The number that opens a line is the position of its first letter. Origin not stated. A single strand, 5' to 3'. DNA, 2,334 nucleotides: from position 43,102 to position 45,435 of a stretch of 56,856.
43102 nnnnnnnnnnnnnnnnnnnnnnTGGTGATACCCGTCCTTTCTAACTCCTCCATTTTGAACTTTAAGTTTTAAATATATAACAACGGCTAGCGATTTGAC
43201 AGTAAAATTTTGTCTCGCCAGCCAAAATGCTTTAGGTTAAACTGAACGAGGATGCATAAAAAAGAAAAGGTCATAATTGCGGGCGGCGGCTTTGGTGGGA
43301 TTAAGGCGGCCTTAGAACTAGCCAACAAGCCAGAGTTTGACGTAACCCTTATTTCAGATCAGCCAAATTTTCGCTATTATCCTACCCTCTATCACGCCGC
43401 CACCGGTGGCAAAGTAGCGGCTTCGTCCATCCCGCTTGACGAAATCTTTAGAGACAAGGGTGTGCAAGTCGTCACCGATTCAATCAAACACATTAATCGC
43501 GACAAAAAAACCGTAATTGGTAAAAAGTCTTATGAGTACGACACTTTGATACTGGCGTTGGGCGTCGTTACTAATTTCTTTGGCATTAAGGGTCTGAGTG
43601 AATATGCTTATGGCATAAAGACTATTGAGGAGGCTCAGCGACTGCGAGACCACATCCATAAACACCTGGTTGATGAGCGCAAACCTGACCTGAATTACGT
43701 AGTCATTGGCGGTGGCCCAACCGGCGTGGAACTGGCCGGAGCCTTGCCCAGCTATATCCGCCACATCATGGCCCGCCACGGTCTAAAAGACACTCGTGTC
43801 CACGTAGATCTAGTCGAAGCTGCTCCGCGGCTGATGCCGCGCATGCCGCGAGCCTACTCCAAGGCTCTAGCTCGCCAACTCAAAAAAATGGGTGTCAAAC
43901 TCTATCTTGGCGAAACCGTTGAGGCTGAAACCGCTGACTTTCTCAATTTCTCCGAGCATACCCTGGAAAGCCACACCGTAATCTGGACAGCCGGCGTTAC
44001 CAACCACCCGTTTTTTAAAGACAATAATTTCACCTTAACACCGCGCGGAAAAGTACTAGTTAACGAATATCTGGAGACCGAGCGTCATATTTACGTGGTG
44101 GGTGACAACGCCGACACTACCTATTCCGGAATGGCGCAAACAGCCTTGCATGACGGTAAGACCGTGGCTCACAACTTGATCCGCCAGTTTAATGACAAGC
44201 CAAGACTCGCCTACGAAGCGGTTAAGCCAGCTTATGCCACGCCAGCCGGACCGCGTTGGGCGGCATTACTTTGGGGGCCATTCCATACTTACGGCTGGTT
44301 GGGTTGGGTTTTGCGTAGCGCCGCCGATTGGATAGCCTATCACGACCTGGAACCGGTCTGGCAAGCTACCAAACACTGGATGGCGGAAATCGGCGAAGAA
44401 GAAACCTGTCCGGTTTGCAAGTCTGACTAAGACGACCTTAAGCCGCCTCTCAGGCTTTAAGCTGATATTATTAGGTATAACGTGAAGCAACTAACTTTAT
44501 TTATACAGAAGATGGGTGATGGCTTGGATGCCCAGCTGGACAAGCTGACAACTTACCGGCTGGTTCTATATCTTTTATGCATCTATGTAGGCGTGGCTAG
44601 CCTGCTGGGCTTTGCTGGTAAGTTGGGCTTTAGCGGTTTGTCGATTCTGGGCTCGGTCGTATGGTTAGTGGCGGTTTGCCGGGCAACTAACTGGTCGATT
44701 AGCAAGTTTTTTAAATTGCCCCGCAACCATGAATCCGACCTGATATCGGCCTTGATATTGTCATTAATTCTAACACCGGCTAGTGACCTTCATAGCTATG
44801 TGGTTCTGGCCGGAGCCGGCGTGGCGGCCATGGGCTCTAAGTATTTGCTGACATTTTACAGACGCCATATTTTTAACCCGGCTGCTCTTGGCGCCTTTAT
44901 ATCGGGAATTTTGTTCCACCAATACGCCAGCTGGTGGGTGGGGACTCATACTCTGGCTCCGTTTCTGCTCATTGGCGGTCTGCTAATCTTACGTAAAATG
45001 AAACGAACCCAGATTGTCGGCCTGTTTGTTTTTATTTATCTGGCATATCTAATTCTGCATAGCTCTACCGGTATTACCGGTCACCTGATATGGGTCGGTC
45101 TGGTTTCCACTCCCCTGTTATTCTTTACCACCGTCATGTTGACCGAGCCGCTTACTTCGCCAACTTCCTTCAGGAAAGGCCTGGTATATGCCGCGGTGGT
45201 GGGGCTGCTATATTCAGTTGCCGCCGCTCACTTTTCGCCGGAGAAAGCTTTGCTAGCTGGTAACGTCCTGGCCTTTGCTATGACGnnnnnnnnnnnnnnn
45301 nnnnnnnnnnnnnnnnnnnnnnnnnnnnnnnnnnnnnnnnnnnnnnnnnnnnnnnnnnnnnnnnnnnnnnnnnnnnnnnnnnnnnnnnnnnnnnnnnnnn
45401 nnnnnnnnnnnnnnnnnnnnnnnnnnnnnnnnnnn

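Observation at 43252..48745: Flavinylation-centred membrane redox cluster in an otherwise respiration-poor gene set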

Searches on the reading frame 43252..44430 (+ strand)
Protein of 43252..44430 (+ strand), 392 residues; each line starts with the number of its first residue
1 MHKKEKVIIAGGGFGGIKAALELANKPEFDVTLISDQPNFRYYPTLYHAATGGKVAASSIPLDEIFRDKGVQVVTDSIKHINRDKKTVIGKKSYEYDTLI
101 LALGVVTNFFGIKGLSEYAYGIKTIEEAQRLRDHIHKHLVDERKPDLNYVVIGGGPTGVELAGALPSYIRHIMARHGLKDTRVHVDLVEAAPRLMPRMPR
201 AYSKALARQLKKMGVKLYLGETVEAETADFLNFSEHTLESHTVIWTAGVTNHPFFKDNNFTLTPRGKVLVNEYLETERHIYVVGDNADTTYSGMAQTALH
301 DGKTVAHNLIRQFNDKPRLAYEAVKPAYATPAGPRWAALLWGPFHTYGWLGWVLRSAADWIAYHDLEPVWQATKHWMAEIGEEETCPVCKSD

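Call 3: search_protein_families(library=pfam, proteins=[window:43252-44430:+], max_evalue=0.01)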
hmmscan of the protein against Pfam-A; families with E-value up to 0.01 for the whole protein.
window:43252-44430:+ (392 aa): 7 families
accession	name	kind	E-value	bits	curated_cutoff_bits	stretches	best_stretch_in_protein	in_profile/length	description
PF07992.20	Pyr_redox_2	-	1.8e-46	159.3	26.1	1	6-301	2-290/291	Pyridine nucleotide-disulphide oxidoreductase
PF00070.33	Pyr_redox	-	1.7e-15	57.7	22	1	149-225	2-65/82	Pyridine nucleotide-disulphide oxidoreductase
PF01266.30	DAO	-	6e-10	39.6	27.9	0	199-276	148-236/353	FAD dependent oxidoreductase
PF00890.30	FAD_binding_2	-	2.2e-05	24.3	20.4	1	7-76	2-66/414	FAD binding domain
PF13454.12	NAD_binding_9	-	0.00058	20.3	21.8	0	150-201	1-43/155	FAD-NAD(P)-binding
PF13738.12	Pyr_redox_3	-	0.00094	18.9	30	0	134-274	150-293/305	Pyridine nucleotide-disulphide oxidoreductase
PF13450.12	NAD_binding_8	-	0.0079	16.9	21.9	0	9-37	1-28/68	NAD(P)-binding Rossmann-like domain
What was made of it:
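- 43252..44430 (+): Type II NADH dehydrogenase-like flavoprotein (392 aa). GGGFGG lies at 43282-43299, GGGPTG at 43708-43725, and AQTALH (a variant of the NDH-2 AQxAxQ quinone motif) at 44134-44151. It sits 51 nt upstream of the fusion gene on the same strand. Pfam Pyr_redox_2 at 1.8e-46 (call 3).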

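Call 4: search_protein_families(library=ncbifam, proteins=[window:43252-44430:+], max_evalue=0.01)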
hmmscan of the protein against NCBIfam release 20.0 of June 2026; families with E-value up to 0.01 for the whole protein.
window:43252-44430:+ (392 aa): 35 families (the best 25 are shown)
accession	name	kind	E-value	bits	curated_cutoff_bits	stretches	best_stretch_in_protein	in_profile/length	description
TIGR03169.1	Nterm_to_SelD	hypoth_equivalog_domain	8.1e-33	114.2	310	1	8-323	3-321/365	pyridine nucleotide-disulfide oxidoreductase family protein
TIGR02374.1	nitri_red_nirB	equivalog_domain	5.5e-21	74.7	578.35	1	8-309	2-302/794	nitrite reductase large subunit NirB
TIGR01350.1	lipoamide_DH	equivalog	3.3e-18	65.7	408.8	1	64-314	97-334/461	dihydrolipoyl dehydrogenase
NF042949.2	3PPDioc_HcaD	equivalog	3.7e-18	65.4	450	1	5-290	2-279/386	3-phenylpropionate/cinnamic acid dioxygenase ferredoxin--NAD(+) reductase subunit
TIGR03385.1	CoA_CoA_reduc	equivalog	8.5e-17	61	578.8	1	6-291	1-287/439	CoA-disulfide reductase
NF011565.0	PRK14989.1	subfamily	2.5e-14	52.3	883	1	4-288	3-284/847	nitrite reductase large subunit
NF007123.0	PRK09564.1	equivalog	1.2e-13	50.6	458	1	66-310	66-315/444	CoA-disulfide reductase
NF003437.0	PRK04965.1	equivalog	3.8e-13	49.2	392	1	5-290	3-278/378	NADH:flavorubredoxin reductase NorW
NF007286.0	PRK09754.1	equivalog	4e-13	48.9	447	1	3-289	2-279/400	phenylpropionate dioxygenase ferredoxin reductase subunit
NF046103.1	NOXase_Strep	equivalog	6.6e-13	48.4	600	1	7-296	2-289/442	H2O-forming NADH oxidase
NF049943.1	SQR_III_seleno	exception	7.3e-12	44.9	525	1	6-135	2-140/406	type III sulfide quinone reductase, selenoprotein subtype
NF010037.0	PRK13512.1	equivalog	1.6e-11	43.7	394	1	78-295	91-287/438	CoA-disulfide reductase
TIGR04369.1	fusion_not_SelD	hypoth_equivalog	1.2e-10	40.2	700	1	20-289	16-253/701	oxidoreductase/SelD-related fusion protein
TIGR02053.1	MerA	equivalog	3.3e-10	39.5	454.45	1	83-316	116-335/465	mercury(II) reductase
NF003585.0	PRK05249.1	equivalog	1.5e-09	37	465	1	182-315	199-339/464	Si-specific NAD(P)(+) transhydrogenase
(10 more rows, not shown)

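Call 29: search_solved_structures(query=window:43252-44430:+, max_evalue=0.00001, show_alignments=1)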
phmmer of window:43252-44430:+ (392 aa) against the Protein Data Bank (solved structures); distinct sequences matched with E-value up to 0.00001: 33.
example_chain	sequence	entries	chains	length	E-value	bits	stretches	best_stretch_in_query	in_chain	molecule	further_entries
9pxk_C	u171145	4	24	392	4.4e-37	131.5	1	6-334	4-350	NADH dehydrogenase-like protein YjlD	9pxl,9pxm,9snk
9mqy_A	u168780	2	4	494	9.8e-35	123.8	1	4-353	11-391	NADH:ubiquinone reductase (non-electrogenic)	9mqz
5kmq_A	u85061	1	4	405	6.4e-33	117.8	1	4-311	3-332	FAD-dependent pyridine nucleotide-disulfide oxidoreductase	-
4nwz_A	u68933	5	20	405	6.5e-33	117.8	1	4-311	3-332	FAD-dependent pyridine nucleotide-disulfide oxidoreductase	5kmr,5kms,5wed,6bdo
5kmp_A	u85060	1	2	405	2.8e-32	115.7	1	4-311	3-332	FAD-dependent pyridine nucleotide-disulfide oxidoreductase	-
5na1_A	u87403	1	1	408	2.7e-31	112.5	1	4-324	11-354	NADH dehydrogenase-like protein SAOUHSC_00878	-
5na4_A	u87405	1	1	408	1.3e-30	110.2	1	4-324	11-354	NADH dehydrogenase-like protein SAOUHSC_00878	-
4g9k_A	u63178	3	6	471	5.5e-20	75.2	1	94-309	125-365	Rotenone-insensitive NADH-ubiquinone oxidoreductase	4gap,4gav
5yjw_A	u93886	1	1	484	6e-20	75.1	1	94-309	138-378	Rotenone-insensitive NADH-ubiquinone oxidoreductase, mitochondrial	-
5yjy_A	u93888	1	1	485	6e-20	75.1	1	94-309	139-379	Rotenone-insensitive NADH-ubiquinone oxidoreductase, mitochondrial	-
5yjx_A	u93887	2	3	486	6.1e-20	75.1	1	94-309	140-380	Rotenone-insensitive NADH-ubiquinone oxidoreductase, mitochondrial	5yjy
4g6g_A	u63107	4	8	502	6.9e-20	74.9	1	94-309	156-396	Rotenone-insensitive NADH-ubiquinone oxidoreductase, mitochondrial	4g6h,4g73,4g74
1xhc_A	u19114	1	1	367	7.8e-17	64.8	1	2-307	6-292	NADH oxidase /nitrite reductase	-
5jwa_A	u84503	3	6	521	1.1e-16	64.4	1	2-216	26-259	NADH dehydrogenase, putative | Type II NADH:ubiquinone oxidoreductase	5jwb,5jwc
3hyv_A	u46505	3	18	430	6.1e-14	55.3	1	6-179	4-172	Sulfide-quinone reductase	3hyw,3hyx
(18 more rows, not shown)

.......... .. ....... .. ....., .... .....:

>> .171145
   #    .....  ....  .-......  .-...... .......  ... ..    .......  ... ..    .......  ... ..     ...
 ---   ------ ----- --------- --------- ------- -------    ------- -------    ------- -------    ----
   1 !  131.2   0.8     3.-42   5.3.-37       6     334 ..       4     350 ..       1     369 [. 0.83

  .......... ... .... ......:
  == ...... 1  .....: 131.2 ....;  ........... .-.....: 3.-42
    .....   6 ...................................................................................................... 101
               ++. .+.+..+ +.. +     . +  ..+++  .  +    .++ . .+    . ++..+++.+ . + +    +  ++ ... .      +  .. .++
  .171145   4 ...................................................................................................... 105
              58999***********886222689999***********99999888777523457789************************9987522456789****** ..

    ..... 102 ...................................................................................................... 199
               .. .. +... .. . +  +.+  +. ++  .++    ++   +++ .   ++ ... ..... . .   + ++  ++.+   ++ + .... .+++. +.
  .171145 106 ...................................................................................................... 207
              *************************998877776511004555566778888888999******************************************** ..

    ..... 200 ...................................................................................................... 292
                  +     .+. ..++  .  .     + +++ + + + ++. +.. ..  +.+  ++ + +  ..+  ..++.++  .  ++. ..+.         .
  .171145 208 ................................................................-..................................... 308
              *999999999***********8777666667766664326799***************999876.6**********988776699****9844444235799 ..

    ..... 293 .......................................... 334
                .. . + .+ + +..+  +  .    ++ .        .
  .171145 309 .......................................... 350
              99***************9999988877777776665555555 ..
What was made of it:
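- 43252..44430 (+): Best PDB sequence matches are NDH-2 enzymes: 9pxk 4e-37, 4nwz 6e-33, 5na1 3e-31 (call 29).
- On Type II NADH dehydrogenase (NDH-2): The top PDB hits are all NDH-2, at 4e-37 to 1e-30, ahead of SQR at 6e-14 (call 29).
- Checked: The best solved relatives are true NDH-2 enzymes: B. subtilis YjlD 4e-37, C. thermarum 4nwz, S. aureus (calls 3, 29).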

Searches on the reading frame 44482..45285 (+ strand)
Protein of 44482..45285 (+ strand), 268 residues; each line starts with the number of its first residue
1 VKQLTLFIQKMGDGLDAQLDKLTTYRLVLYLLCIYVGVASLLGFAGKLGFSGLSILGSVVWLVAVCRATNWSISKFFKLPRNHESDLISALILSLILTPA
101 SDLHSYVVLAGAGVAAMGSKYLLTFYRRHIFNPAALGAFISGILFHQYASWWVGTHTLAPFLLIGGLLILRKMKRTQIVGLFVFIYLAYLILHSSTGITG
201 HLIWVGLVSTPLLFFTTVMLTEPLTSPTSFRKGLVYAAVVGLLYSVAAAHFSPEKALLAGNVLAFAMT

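Call 60: search_solved_structures(query=window:44482-45285:+, max_evalue=10, show_alignments=3)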
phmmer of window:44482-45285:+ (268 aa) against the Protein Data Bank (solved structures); distinct sequences matched with E-value up to 10: 0.
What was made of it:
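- Tried and rejected: It found nothing (call 60).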

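Call 79: search_solved_structures(query=A3, max_evalue=10, show_alignments=3)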
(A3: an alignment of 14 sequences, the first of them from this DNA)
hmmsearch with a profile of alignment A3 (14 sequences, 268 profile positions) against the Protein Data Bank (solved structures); distinct sequences matched with E-value up to 10: 1.
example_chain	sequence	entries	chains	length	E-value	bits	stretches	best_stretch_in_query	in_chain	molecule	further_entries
8ahx_D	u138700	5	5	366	0.0013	21.5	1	161-257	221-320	Ion-translocating oxidoreductase complex subunit D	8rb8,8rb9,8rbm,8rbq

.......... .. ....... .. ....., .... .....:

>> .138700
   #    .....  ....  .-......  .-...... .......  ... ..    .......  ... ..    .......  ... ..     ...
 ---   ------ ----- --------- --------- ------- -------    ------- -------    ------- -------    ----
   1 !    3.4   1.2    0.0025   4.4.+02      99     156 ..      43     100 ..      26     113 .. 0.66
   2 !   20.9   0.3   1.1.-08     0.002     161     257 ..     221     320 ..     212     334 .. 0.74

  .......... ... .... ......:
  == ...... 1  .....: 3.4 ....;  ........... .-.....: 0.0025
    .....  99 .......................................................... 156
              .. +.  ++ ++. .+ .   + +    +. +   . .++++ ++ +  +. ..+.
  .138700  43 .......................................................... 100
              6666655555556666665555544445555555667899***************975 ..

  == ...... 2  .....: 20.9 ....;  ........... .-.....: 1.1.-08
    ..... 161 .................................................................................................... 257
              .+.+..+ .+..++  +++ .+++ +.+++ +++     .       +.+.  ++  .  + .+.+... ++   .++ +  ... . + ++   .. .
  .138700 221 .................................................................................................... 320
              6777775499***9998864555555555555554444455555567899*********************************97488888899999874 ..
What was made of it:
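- The N-domain profile hits only RnfD in the PDB (call 79). The segment missing from the fusion is the one that, by my inference, carries the periplasmic FMN loop of RnfD (call 79).
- Tried and rejected: Only the profile reached RnfD (call 79).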
